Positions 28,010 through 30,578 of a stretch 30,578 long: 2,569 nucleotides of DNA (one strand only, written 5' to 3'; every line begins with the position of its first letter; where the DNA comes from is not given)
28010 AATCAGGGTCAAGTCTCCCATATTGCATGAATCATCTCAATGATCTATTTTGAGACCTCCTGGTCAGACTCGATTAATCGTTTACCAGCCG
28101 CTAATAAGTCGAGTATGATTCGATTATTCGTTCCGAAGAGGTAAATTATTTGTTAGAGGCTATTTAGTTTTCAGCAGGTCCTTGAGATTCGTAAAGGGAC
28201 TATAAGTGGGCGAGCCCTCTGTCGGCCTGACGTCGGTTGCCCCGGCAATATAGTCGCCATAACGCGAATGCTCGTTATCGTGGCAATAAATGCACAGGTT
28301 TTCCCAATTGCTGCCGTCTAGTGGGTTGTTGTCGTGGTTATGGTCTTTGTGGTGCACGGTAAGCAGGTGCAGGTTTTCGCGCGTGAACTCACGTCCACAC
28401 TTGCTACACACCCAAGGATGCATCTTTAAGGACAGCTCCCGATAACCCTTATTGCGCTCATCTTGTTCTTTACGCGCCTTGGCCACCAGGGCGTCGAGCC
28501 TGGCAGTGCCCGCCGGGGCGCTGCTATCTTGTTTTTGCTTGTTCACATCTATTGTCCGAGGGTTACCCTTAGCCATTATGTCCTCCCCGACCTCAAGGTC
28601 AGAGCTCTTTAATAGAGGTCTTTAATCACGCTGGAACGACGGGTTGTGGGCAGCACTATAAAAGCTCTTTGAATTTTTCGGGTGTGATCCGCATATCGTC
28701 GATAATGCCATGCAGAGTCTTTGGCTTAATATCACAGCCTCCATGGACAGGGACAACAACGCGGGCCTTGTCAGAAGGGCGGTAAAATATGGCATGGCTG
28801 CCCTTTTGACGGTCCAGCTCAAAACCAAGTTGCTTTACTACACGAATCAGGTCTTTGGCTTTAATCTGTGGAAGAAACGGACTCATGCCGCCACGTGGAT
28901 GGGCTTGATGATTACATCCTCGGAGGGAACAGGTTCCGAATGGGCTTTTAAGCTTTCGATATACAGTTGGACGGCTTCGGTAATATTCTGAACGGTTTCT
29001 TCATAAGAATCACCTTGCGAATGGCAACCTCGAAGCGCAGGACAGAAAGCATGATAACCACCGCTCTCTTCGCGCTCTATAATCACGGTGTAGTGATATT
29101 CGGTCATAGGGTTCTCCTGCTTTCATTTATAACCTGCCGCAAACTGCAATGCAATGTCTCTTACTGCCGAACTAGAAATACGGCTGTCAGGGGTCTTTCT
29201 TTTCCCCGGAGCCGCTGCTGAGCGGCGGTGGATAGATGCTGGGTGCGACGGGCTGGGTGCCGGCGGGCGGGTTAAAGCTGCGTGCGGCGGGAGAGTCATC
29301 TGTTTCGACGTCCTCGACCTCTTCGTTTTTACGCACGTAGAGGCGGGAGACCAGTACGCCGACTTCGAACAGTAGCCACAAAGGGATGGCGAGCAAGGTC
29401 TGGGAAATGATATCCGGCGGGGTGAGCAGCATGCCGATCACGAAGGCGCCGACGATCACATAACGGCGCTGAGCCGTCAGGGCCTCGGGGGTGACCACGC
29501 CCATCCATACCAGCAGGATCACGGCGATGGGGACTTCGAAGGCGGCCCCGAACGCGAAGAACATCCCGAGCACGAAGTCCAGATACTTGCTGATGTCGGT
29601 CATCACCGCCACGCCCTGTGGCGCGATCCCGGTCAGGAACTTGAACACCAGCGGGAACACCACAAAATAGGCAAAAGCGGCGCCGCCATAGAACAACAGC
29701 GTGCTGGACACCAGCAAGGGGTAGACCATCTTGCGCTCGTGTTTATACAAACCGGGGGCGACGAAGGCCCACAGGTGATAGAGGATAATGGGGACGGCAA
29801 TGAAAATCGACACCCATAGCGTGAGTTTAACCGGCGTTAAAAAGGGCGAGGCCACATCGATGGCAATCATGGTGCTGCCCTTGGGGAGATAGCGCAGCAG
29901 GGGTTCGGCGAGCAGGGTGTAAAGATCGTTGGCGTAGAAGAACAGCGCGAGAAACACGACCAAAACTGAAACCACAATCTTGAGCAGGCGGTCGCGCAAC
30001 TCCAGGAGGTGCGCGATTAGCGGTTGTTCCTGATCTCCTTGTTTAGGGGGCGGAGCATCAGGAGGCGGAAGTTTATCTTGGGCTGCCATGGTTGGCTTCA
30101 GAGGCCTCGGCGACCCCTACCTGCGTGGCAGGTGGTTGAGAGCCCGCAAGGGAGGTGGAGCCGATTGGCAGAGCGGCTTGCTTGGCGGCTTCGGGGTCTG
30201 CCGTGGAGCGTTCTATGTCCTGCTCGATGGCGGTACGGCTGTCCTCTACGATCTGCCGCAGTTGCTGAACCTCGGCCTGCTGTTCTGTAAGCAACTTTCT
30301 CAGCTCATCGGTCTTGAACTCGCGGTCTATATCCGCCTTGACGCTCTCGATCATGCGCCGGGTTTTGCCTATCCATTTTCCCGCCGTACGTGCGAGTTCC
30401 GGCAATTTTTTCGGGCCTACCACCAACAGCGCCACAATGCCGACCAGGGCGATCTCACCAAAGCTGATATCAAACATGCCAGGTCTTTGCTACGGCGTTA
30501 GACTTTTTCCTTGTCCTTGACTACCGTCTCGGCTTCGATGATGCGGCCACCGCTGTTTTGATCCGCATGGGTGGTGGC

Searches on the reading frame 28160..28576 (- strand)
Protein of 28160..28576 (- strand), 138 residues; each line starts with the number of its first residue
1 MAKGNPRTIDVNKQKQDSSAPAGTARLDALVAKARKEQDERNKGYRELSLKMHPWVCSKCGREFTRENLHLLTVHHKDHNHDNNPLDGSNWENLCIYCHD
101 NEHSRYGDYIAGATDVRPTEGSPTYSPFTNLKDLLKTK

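Call 4: search_protein_families(library=pfam, proteins=[window:28160-28576:-])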
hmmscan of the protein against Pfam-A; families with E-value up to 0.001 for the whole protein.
window:28160-28576:- (138 aa): 1 family
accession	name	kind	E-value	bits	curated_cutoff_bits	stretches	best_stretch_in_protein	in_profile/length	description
PF01844.29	HNH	-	4e-09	36.9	21.4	1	57-105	1-47/47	HNH endonuclease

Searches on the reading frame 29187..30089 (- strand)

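Call 4: search_protein_families(library=pfam, proteins=[window:29187-30089:-])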
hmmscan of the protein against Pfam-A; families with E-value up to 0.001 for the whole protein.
window:29187-30089:- (300 aa): 1 family
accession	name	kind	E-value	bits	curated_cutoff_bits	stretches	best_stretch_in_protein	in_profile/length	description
PF00902.23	TatC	-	6.2e-72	242.2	25.1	1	27-236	2-208/208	Sec-independent protein translocase protein (TatC)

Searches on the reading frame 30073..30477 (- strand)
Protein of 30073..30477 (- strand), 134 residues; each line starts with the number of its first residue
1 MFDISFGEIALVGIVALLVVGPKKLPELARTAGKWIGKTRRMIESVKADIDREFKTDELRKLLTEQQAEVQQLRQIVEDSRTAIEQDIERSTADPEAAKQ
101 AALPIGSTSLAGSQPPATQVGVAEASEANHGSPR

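Call 4: search_protein_families(library=pfam, proteins=[window:30073-30477:-])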
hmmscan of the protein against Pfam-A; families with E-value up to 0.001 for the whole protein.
window:30073-30477:- (134 aa): 2 families
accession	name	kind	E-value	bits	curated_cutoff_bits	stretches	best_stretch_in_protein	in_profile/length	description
PF02416.21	TatA_B_E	-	3.1e-10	39.6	21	1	4-38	1-35/53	mttA/Hcf106 family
PF05010.19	TACC_C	-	0.00078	19.7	29.9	1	42-100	9-68/201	Transforming acidic coiled-coil-containing protein (TACC), C-terminal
